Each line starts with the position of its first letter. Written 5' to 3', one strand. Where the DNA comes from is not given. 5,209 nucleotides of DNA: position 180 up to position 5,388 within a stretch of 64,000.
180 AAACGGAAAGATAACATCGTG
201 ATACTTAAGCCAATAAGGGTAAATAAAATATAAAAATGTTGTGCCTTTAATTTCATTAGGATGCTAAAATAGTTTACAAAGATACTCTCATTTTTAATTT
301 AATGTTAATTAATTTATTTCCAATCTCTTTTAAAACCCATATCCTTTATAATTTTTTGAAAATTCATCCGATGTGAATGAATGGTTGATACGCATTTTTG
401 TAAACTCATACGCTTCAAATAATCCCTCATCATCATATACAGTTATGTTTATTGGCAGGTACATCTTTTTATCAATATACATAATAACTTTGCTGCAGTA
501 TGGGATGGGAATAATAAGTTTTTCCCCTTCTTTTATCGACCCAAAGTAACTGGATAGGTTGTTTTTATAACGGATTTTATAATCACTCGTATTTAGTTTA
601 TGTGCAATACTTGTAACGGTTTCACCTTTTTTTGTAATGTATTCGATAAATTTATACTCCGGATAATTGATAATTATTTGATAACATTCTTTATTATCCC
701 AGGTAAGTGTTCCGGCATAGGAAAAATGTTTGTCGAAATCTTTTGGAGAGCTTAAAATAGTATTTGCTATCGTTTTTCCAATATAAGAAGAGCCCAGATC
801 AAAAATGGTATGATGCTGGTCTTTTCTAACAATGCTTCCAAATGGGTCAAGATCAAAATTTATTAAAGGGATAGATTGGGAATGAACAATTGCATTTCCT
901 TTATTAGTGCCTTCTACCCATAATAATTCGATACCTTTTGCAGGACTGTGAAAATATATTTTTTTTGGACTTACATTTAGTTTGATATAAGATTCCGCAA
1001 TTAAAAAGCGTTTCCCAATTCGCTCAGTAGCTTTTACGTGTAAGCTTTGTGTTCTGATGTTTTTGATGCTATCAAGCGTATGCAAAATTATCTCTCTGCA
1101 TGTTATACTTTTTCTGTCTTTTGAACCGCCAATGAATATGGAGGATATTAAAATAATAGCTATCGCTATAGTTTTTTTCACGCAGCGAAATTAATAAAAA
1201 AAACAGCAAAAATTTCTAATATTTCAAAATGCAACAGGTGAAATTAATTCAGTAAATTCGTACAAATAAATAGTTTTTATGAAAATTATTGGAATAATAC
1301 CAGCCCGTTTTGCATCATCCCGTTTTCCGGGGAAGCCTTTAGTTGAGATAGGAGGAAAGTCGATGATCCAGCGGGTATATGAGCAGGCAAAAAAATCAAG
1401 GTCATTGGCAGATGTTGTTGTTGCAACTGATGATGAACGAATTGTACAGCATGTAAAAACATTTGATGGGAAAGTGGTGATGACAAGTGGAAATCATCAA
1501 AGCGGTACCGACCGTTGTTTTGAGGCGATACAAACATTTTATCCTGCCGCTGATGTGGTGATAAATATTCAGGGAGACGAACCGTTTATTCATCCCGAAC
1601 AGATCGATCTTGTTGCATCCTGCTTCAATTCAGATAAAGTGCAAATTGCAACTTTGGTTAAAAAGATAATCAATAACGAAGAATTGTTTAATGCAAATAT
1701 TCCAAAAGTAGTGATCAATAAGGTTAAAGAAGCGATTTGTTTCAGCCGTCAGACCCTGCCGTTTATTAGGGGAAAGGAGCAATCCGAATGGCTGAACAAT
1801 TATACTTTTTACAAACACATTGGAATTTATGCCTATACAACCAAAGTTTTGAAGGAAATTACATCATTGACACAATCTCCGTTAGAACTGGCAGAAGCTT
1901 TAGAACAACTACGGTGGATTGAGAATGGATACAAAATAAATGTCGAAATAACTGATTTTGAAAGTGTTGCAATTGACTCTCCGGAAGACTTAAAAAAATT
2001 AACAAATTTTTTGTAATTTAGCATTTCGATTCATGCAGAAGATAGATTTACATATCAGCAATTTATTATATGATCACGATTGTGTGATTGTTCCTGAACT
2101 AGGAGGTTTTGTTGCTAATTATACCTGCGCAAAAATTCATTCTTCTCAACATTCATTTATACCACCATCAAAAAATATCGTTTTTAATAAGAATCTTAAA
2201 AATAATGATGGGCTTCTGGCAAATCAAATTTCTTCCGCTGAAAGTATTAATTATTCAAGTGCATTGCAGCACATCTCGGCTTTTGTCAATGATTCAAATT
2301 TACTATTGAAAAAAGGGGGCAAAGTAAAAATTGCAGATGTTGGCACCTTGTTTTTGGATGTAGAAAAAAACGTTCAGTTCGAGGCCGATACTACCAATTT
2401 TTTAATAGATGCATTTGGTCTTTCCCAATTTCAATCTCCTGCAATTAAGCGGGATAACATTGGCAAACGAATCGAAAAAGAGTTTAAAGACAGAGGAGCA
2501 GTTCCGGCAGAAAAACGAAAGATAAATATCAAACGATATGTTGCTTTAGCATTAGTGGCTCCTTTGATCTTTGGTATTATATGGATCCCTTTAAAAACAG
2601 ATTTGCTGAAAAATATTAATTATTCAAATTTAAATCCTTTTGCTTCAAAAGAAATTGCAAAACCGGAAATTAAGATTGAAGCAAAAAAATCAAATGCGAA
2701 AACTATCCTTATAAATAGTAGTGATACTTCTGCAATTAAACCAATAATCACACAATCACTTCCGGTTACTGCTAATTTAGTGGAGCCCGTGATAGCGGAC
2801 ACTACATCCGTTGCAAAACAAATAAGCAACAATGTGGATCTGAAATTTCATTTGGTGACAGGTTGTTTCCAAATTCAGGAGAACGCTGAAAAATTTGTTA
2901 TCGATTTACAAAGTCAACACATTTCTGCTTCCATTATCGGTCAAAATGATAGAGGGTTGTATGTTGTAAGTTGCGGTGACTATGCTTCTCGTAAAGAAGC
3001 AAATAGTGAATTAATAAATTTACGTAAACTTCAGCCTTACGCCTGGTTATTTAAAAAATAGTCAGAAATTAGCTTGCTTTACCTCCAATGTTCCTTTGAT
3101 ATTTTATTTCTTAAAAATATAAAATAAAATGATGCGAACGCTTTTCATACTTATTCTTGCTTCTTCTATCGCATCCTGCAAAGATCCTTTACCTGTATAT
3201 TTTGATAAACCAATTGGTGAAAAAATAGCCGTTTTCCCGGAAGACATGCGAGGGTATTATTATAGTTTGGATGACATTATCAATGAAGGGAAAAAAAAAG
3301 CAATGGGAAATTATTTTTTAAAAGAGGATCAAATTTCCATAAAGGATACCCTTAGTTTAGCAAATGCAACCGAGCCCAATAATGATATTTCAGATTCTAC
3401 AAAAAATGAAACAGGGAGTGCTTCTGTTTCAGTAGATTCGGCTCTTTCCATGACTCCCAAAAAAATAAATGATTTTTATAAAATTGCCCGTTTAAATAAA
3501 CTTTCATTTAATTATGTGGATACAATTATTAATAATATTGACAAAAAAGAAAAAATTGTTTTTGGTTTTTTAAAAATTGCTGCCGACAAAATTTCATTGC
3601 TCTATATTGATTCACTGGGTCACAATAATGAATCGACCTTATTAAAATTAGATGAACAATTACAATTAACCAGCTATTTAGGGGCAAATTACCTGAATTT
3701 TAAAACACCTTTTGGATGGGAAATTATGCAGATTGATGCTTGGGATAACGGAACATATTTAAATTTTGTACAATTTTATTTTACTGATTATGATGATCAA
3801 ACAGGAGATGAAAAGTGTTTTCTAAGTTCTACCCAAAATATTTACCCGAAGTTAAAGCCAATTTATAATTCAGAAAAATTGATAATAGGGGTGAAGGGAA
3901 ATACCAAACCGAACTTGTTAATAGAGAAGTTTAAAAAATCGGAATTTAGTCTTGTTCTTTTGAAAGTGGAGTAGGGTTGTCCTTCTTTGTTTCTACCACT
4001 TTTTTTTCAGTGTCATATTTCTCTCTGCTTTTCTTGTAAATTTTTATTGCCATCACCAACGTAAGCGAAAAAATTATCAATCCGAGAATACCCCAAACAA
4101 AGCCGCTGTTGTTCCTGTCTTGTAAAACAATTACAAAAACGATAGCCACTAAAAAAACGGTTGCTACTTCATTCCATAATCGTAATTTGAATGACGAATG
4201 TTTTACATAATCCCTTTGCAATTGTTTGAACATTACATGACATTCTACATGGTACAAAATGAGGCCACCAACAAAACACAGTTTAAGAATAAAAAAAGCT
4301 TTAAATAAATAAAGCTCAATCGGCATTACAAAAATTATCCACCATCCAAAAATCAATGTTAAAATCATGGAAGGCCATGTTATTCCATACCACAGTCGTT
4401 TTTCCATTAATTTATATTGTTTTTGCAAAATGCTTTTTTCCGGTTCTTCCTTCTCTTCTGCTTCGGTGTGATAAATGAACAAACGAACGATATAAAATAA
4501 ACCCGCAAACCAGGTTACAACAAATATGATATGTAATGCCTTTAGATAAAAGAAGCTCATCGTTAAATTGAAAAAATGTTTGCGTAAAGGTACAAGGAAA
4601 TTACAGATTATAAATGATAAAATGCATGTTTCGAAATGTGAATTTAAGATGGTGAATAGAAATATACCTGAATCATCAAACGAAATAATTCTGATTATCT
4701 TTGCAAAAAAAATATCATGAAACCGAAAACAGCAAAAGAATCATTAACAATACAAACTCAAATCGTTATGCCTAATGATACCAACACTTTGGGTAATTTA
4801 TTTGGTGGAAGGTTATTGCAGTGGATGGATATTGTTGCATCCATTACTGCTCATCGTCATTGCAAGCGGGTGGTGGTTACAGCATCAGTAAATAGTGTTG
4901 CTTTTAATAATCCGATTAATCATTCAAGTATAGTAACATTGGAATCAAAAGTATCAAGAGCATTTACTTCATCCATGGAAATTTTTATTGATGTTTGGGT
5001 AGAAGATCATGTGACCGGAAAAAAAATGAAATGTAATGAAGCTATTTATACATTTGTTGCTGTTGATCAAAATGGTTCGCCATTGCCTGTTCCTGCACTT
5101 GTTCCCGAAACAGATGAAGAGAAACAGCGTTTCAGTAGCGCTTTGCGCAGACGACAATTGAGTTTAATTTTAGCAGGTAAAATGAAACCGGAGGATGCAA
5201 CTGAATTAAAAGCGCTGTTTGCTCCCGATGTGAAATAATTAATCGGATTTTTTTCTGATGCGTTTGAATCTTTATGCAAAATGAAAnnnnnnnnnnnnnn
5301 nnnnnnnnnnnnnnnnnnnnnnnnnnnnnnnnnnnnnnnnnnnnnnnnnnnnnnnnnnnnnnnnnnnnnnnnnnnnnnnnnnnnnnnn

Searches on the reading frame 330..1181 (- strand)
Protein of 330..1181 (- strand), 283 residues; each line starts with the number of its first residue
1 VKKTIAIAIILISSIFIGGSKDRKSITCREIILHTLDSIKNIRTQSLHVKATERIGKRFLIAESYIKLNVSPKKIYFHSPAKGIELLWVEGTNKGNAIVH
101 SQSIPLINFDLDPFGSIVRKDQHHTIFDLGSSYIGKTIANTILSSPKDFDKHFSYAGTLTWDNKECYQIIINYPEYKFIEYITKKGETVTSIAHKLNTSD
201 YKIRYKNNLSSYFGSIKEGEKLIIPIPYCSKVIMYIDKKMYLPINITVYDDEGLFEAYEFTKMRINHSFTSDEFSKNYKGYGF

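Call 19: search_protein_families(library=pfam, proteins=[window:330-1181:-], max_evalue=0.01)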
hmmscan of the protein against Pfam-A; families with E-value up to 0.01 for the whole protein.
window:330-1181:- (283 aa): 3 families
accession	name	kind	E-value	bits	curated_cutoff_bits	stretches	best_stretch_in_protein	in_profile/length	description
PF07608.17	DUF1571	-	3.1e-17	63.2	27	2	52-175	11-140/208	Protein of unknown function (DUF1571)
PF01476.26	LysM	-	1.2e-05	25.5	20.9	1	181-225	1-43/43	LysM domain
PF23446.1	LysM1_NFP_LYK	-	0.00019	22.7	36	1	178-230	5-58/60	NFP/LYK LysM1 domain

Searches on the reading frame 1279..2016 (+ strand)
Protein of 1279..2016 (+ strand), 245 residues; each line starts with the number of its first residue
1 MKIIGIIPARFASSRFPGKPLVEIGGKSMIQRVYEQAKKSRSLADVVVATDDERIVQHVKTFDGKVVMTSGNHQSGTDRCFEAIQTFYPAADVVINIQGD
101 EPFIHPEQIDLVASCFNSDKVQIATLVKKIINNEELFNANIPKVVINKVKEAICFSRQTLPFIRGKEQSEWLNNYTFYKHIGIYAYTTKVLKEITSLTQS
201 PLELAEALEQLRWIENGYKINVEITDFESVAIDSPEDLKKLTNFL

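Call 19: search_protein_families(library=pfam, proteins=[window:1279-2016:+], max_evalue=0.01)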
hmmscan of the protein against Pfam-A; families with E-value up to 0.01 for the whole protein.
window:1279-2016:+ (245 aa): 2 families
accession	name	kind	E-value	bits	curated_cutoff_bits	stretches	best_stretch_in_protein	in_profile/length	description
PF02348.25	CTP_transf_3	-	2.5e-60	204.4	22.6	1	4-220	1-217/217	Cytidylyltransferase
PF12804.13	NTP_transf_3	-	5.8e-10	40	27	1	13-129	9-124/160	MobA-like NTP transferase domain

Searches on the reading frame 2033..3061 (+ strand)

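Call 19: search_protein_families(library=pfam, proteins=[window:2033-3061:+], max_evalue=0.01)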
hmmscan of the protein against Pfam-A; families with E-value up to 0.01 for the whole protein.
window:2033-3061:+ (342 aa): 3 families
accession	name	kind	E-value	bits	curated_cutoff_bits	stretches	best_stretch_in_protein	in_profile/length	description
PF18174.6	HU-CCDC81_bac_1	-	6.5e-25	87.3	26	1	1-59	1-59/59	CCDC81-like prokaryotic HU domain 1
PF18175.6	HU-CCDC81_bac_2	-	1.8e-16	60.2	35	1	60-128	1-70/70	CCDC81-like prokaryotic HU domain 2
PF05036.18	SPOR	-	1.3e-06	29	21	1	279-338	12-73/76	SPOR domain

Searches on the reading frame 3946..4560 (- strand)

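Call 14: search_protein_families(library=ncbifam, proteins=[window:3946-4560:-], max_evalue=0.001)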
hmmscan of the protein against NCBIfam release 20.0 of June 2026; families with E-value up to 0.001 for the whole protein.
window:3946-4560:- (204 aa): 2 families
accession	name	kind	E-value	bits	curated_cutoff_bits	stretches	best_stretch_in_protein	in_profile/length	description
TIGR00701.1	TIGR00701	equivalog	9.8e-32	110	138.05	1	3-147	2-139/142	protoporphyrinogen oxidase HemJ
NF052597.1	FILTED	domain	0.00081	19.7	40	0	11-70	7-65/110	FILTED domain-containing surface protein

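Call 20: search_protein_families(library=pfam, proteins=[window:3946-4560:-], max_evalue=0.01)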
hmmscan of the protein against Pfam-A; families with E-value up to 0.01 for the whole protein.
window:3946-4560:- (204 aa): 2 families
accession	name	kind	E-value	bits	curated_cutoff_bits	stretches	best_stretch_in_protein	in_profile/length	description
PF03653.18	UPF0093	-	4e-38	131.4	34.2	1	3-147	5-144/146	Uncharacterised protein family (UPF0093)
PF05425.18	CopD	-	8.5e-05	23.3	32.1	1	57-145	7-103/105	Copper resistance protein D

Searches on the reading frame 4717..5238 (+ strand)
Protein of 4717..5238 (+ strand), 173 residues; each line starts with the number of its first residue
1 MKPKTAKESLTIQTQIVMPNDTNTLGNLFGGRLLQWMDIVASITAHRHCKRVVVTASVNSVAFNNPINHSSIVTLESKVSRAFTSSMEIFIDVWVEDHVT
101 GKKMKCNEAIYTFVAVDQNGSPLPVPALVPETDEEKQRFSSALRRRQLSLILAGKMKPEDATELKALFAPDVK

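Call 14: search_protein_families(library=ncbifam, proteins=[window:4717-5238:+], max_evalue=0.001)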
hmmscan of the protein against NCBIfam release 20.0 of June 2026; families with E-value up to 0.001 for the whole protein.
window:4717-5238:+ (173 aa): 1 family
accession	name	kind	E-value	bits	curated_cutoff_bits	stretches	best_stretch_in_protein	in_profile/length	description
NF007970.0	PRK10694.1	equivalog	3.1e-21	75.6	162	1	10-126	12-130/133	acyl-CoA thioester hydrolase YciA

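Call 20: search_protein_families(library=pfam, proteins=[window:4717-5238:+], max_evalue=0.01)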
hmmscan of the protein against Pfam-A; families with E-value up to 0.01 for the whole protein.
window:4717-5238:+ (173 aa): 1 family
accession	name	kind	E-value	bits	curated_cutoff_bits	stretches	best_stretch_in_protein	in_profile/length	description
PF03061.28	4HBT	-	6.2e-15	55.7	20.6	1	26-100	2-77/79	Thioesterase superfamily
